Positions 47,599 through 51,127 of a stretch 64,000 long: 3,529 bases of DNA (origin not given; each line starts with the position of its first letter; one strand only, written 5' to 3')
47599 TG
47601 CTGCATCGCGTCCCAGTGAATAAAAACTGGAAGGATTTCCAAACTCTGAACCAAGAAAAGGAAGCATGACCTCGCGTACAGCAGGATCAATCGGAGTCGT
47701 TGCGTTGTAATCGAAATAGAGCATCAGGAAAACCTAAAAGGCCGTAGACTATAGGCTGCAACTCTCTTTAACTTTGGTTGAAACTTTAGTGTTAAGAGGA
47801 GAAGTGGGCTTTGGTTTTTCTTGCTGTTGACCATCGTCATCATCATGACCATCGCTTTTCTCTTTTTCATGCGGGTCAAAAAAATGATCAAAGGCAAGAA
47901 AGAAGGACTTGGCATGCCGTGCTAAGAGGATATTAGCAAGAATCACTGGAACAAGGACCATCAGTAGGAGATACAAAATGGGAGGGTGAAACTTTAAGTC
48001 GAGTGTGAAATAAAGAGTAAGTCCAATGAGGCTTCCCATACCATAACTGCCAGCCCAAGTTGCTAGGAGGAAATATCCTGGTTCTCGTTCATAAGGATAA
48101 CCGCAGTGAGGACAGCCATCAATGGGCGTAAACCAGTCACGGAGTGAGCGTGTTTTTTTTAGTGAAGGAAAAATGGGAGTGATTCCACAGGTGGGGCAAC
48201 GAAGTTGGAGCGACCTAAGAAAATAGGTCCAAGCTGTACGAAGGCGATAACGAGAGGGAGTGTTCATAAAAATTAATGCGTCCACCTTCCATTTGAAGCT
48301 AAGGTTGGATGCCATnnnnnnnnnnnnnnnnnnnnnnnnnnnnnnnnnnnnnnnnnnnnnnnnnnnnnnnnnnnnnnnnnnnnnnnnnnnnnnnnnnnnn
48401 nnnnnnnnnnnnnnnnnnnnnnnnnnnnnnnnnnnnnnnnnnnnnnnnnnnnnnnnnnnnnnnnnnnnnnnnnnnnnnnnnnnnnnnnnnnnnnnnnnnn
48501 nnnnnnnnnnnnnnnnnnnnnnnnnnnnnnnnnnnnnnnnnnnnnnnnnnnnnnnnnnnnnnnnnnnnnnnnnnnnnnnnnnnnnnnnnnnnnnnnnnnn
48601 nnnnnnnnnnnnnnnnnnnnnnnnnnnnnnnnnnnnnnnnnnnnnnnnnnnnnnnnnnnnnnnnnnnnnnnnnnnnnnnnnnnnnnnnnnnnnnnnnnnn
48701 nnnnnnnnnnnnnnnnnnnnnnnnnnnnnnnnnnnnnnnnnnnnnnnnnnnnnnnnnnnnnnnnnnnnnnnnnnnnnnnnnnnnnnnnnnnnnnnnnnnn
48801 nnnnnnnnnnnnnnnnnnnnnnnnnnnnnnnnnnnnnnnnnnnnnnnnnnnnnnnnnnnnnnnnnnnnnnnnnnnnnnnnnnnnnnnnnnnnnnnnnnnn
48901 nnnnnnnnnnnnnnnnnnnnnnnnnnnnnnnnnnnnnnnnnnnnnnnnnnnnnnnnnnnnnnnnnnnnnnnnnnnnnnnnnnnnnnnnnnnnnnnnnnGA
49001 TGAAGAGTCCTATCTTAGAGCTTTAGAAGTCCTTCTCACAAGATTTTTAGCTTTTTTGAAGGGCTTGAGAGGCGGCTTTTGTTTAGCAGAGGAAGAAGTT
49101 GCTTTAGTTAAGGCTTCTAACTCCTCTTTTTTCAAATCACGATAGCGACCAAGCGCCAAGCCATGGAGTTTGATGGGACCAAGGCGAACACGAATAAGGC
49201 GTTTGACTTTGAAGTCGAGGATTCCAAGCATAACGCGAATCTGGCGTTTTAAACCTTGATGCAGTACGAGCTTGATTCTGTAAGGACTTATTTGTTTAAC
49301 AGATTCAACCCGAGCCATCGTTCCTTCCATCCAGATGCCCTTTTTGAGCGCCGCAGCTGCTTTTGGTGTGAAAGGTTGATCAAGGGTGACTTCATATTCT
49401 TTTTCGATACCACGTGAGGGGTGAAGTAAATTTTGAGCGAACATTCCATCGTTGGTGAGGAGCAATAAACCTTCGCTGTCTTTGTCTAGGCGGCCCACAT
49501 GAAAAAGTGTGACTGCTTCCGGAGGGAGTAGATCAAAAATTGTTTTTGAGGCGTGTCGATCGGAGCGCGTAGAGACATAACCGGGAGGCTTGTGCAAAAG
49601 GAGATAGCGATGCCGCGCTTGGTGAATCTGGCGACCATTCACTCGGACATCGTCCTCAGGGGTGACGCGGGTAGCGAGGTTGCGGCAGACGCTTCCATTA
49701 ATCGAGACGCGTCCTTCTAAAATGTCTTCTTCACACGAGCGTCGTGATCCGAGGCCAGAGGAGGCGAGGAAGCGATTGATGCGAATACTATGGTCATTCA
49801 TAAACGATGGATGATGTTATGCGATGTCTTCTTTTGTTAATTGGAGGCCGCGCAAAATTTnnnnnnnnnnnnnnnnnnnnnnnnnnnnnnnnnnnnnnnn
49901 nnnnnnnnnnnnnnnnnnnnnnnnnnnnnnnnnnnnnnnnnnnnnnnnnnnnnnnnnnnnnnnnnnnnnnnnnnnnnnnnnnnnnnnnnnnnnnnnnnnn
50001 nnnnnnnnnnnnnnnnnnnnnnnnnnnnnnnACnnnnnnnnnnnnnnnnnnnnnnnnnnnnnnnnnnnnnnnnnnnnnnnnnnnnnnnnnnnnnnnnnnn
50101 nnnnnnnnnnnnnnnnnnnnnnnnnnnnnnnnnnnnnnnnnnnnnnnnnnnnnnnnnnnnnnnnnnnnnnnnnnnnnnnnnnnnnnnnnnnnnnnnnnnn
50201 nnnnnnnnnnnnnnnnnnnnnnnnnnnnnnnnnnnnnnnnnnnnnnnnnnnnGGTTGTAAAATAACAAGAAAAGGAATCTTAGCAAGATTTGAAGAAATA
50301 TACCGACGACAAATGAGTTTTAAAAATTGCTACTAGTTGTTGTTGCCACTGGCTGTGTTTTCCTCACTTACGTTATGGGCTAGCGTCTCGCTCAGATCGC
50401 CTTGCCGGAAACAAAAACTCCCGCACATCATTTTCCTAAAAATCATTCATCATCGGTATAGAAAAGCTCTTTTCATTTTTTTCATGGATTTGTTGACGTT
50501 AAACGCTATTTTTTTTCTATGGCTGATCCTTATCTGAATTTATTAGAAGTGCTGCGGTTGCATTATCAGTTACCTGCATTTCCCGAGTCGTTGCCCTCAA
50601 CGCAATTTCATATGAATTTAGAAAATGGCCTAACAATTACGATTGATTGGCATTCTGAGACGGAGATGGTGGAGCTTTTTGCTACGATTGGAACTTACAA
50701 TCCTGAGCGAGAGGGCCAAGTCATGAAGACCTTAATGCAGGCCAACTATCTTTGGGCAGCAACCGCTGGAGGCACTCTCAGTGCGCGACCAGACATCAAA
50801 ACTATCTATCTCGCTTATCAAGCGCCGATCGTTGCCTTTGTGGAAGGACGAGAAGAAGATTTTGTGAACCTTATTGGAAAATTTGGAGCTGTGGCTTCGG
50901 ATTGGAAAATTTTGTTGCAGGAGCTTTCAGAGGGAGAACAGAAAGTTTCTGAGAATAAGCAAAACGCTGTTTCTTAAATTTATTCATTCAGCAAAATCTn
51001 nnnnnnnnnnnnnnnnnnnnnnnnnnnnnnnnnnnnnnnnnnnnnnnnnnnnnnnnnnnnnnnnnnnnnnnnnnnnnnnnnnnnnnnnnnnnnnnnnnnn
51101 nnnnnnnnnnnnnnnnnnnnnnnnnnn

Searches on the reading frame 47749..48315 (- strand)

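Call 72: search_protein_families(library=pfam, proteins=[window:47749-48315:-], max_evalue=0.00001)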
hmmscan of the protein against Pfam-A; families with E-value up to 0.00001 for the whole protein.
window:47749-48315:- (188 aa): 1 family
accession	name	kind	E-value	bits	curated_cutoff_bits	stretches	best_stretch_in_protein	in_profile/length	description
PF06170.17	DUF983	-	6.5e-07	30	22.6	1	60-142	3-83/85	Protein of unknown function (DUF983)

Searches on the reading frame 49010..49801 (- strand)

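Call 72: search_protein_families(library=pfam, proteins=[window:49010-49801:-], max_evalue=0.00001)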
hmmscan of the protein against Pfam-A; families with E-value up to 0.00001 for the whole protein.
window:49010-49801:- (263 aa): 2 families
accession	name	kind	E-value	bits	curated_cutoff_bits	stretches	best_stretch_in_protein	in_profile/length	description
PF00849.27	PseudoU_synth_2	-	4.2e-21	76.2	26.8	1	66-192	2-150/152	RNA pseudouridylate synthase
PF01479.30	S4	-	3.1e-10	40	22.8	1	7-52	2-48/48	S4 domain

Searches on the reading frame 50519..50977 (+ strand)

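Call 72: search_protein_families(library=pfam, proteins=[window:50519-50977:+], max_evalue=0.00001)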
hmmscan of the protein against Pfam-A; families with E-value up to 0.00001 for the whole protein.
window:50519-50977:+ (152 aa): 1 family
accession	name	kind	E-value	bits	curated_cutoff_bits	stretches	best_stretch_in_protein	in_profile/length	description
PF05932.18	CesT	-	4.1e-06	27.3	22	1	28-104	23-96/119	Tir chaperone protein (CesT) family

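Call 78: search_protein_families(library=pfam, proteins=[window:50519-50977:+], max_evalue=0.01)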
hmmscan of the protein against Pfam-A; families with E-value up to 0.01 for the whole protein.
window:50519-50977:+ (152 aa): 1 family
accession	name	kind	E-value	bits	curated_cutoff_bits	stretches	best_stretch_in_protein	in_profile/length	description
PF05932.18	CesT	-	4.1e-06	27.3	22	1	28-104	23-96/119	Tir chaperone protein (CesT) family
